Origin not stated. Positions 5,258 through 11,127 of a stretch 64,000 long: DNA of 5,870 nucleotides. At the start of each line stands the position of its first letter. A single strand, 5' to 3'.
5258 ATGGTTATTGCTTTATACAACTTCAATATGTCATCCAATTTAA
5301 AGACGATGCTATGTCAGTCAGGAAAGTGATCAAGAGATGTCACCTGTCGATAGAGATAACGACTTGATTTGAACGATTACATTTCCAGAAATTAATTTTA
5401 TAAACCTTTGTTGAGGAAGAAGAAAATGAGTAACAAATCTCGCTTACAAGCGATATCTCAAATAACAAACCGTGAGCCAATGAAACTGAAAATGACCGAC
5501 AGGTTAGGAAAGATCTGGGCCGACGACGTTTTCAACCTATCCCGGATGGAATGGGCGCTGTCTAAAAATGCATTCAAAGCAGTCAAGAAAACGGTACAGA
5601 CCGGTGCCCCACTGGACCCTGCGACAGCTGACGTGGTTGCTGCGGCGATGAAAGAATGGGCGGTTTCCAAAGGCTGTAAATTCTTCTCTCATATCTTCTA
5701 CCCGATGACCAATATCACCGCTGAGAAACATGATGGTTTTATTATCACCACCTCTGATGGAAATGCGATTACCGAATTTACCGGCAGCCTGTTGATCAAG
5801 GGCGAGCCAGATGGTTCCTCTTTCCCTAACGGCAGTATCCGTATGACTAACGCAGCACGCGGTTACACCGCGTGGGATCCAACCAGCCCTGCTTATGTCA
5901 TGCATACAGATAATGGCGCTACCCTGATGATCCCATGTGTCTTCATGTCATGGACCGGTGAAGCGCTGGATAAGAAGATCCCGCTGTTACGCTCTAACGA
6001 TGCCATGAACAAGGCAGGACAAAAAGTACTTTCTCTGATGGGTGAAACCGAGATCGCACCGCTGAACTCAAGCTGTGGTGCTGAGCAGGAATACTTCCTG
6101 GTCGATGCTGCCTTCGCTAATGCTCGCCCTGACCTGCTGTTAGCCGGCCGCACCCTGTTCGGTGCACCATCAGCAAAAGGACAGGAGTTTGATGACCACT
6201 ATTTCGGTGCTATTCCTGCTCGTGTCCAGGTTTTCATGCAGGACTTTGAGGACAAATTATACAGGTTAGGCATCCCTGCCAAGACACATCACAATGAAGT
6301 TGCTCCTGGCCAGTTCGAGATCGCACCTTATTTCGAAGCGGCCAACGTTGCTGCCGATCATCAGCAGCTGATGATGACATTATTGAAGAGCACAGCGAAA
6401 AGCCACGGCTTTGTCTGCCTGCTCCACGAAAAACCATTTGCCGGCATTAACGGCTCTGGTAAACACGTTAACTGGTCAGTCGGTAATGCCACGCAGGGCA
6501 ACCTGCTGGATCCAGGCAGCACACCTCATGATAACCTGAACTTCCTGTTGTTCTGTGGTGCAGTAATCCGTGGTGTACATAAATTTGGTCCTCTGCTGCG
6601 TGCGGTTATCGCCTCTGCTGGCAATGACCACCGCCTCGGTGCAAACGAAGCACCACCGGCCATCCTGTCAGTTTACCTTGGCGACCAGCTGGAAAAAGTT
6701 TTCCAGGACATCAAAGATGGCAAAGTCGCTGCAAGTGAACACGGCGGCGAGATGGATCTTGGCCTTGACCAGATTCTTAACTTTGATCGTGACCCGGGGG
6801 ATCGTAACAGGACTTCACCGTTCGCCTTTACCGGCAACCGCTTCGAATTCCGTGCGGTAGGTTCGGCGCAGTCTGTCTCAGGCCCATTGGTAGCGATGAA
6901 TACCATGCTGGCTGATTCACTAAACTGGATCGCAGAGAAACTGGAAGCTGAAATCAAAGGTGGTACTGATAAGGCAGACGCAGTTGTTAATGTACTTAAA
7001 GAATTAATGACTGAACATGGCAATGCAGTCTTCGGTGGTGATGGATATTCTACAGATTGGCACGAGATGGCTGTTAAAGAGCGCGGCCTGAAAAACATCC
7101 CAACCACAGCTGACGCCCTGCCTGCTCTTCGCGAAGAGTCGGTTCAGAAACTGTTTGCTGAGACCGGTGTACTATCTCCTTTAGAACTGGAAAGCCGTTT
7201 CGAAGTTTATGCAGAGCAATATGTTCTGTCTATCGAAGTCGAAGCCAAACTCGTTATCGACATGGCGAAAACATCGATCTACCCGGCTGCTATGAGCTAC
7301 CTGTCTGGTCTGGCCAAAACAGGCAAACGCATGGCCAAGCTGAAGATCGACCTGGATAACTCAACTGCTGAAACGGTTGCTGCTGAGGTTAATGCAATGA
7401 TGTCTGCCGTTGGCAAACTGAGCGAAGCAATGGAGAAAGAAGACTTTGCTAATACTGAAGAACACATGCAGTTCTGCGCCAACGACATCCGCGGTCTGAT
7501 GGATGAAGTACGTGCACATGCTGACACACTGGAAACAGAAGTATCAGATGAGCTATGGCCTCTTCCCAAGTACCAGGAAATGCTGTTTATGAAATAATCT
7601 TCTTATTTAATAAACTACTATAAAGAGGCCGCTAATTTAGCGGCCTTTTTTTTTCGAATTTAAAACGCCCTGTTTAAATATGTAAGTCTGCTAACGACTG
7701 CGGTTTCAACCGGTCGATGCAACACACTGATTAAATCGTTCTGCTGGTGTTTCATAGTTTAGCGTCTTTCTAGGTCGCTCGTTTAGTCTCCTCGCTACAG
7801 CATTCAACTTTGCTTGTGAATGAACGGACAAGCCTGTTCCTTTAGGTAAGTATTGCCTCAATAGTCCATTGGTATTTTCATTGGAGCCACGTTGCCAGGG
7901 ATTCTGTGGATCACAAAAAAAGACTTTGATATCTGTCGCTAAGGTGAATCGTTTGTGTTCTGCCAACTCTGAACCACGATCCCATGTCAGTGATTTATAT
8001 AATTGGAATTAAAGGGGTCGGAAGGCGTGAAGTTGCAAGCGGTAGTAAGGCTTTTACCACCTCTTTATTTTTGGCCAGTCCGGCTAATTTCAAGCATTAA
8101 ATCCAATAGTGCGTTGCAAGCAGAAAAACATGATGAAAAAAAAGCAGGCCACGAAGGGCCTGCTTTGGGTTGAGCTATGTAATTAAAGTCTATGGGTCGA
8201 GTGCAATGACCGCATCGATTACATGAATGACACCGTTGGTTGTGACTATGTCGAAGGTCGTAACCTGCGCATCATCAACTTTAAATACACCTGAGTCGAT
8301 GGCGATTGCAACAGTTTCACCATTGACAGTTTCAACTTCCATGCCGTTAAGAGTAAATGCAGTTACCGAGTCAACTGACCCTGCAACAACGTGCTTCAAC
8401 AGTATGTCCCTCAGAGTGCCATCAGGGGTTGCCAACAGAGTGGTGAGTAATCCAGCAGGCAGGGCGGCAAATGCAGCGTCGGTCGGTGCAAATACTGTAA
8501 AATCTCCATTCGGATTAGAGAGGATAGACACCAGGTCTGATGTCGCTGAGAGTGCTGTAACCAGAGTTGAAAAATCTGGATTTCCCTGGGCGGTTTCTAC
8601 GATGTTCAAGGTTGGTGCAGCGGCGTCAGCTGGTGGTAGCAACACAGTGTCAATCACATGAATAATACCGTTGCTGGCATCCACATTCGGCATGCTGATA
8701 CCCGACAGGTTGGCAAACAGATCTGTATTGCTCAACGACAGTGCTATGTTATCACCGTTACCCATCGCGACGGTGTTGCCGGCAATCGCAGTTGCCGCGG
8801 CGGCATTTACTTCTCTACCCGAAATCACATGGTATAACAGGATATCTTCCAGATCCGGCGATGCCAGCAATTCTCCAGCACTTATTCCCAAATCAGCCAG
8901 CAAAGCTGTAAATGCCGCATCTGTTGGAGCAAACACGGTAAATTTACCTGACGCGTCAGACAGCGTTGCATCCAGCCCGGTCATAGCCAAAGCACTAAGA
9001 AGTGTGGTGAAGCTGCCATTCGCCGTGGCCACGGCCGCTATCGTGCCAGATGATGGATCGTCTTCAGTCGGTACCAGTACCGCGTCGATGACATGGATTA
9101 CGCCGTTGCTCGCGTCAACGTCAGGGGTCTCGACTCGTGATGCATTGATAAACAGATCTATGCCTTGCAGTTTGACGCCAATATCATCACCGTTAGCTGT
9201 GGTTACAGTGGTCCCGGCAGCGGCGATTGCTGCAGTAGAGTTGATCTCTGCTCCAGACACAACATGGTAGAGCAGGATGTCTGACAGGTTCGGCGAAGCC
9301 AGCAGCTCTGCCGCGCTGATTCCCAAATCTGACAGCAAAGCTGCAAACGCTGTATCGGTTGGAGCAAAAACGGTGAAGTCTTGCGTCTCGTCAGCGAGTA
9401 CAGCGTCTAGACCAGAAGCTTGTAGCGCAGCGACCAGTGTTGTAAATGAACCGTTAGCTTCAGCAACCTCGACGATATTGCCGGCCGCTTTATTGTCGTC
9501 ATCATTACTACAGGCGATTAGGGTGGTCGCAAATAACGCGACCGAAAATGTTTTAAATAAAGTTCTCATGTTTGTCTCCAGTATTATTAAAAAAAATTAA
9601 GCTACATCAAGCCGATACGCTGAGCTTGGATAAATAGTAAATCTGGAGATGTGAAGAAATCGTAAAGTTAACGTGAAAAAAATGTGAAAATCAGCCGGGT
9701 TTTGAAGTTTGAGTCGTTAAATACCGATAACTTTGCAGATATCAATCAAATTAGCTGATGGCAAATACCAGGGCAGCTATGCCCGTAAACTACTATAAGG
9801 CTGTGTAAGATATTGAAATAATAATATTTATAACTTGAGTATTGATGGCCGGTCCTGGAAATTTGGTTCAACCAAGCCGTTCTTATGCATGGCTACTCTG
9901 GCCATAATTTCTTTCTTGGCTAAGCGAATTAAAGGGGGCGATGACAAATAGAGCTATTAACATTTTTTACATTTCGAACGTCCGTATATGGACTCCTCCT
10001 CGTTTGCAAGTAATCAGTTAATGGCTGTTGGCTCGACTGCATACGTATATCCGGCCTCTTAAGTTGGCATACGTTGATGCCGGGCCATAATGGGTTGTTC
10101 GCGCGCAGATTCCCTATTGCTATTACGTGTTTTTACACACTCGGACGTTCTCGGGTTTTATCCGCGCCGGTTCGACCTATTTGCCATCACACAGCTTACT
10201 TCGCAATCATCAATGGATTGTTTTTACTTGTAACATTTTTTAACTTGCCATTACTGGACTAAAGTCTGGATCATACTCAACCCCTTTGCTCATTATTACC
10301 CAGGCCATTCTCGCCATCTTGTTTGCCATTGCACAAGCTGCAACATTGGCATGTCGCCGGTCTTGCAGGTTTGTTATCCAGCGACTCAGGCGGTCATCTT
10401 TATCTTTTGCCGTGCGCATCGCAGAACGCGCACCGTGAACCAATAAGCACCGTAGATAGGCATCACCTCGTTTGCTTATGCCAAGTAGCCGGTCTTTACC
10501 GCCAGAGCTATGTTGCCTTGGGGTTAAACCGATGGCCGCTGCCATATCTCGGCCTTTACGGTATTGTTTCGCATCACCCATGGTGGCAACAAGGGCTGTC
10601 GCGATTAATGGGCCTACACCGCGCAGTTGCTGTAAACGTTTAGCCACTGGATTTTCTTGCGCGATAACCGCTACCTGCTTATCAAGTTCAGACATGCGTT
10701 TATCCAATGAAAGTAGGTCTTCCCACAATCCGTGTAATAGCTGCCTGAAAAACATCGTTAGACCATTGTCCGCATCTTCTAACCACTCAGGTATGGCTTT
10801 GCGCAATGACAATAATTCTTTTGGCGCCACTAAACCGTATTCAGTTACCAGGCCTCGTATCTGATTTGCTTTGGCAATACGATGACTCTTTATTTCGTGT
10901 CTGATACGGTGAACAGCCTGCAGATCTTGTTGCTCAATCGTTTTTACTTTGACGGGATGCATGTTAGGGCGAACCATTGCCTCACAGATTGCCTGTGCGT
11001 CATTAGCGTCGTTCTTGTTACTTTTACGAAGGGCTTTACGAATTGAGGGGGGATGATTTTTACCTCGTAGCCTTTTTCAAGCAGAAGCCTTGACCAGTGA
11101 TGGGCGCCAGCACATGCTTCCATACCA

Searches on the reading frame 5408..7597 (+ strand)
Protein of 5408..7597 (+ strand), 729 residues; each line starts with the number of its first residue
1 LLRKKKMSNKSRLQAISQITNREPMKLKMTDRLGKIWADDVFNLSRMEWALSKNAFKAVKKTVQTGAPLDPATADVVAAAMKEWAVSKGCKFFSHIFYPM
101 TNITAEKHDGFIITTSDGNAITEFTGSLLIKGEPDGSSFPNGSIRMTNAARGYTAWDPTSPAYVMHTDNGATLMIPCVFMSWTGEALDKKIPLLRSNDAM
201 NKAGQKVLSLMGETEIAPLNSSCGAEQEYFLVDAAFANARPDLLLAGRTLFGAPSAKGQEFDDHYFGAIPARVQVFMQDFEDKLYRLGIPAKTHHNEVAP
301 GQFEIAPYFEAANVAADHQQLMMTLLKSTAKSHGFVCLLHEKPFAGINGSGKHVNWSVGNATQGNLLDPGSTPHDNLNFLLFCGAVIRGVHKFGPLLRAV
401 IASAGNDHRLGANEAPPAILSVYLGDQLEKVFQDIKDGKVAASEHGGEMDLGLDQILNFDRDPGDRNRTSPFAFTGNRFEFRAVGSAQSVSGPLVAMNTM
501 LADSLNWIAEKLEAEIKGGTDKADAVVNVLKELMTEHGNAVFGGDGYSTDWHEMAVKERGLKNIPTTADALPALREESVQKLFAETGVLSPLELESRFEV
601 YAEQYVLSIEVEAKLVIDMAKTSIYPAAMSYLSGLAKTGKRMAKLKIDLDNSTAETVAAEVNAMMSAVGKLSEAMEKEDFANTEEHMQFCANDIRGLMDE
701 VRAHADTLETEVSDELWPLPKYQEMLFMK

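Call 58: search_protein_families(library=pfam, proteins=[window:5408-7597:+], max_evalue=0.00001)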
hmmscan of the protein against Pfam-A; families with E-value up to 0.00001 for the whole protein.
window:5408-7597:+ (729 aa): 3 families
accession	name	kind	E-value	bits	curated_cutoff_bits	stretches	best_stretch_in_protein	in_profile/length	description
PF12437.13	GSIII_N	-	1.5e-65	220.2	25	1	35-196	3-160/160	Glutamine synthetase type III N terminal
PF18318.6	Gln-synt_C-ter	-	5.9e-33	113.6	22.7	1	525-640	1-115/118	Glutamine synthetase C-terminal domain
PF00120.29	Gln-synt_C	-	1.3e-20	74.2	24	1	206-402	10-196/344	Glutamine synthetase, catalytic domain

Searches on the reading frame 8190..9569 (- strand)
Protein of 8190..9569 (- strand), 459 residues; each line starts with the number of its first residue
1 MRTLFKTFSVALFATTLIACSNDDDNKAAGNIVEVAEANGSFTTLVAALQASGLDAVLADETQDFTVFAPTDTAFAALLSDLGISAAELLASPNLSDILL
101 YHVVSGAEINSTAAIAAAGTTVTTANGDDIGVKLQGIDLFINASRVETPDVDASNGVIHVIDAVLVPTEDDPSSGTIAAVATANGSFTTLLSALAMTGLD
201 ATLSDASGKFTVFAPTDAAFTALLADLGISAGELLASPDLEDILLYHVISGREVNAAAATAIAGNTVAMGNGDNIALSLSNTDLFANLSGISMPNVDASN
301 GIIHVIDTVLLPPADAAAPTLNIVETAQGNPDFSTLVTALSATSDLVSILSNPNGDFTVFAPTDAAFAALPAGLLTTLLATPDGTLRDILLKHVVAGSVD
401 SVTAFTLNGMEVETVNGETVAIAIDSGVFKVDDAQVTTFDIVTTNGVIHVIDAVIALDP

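Call 58: search_protein_families(library=pfam, proteins=[window:8190-9569:-], max_evalue=0.00001)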
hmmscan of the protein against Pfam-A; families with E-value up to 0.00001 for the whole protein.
window:8190-9569:- (459 aa): 1 family
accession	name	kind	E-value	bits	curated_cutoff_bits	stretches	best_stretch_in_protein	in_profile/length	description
PF02469.27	Fasciclin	-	4.3e-85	282.5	22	3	331-455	1-121/123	Fasciclin domain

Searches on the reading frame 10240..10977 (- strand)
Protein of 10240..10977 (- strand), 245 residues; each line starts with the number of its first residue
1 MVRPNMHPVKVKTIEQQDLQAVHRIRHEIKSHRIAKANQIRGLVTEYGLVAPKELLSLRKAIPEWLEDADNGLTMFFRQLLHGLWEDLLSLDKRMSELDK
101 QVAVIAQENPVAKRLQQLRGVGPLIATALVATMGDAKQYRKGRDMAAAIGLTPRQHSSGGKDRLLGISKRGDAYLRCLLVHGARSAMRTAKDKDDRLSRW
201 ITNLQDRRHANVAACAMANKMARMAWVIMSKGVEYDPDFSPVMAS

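Call 58: search_protein_families(library=pfam, proteins=[window:10240-10977:-], max_evalue=0.00001)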
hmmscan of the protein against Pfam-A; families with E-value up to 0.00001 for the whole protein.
window:10240-10977:- (245 aa): 1 family
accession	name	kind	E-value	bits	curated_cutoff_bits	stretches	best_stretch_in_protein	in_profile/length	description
PF02371.22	Transposase_20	-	2.1e-23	82.9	21.3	1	113-190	2-79/87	Transposase IS116/IS110/IS902 family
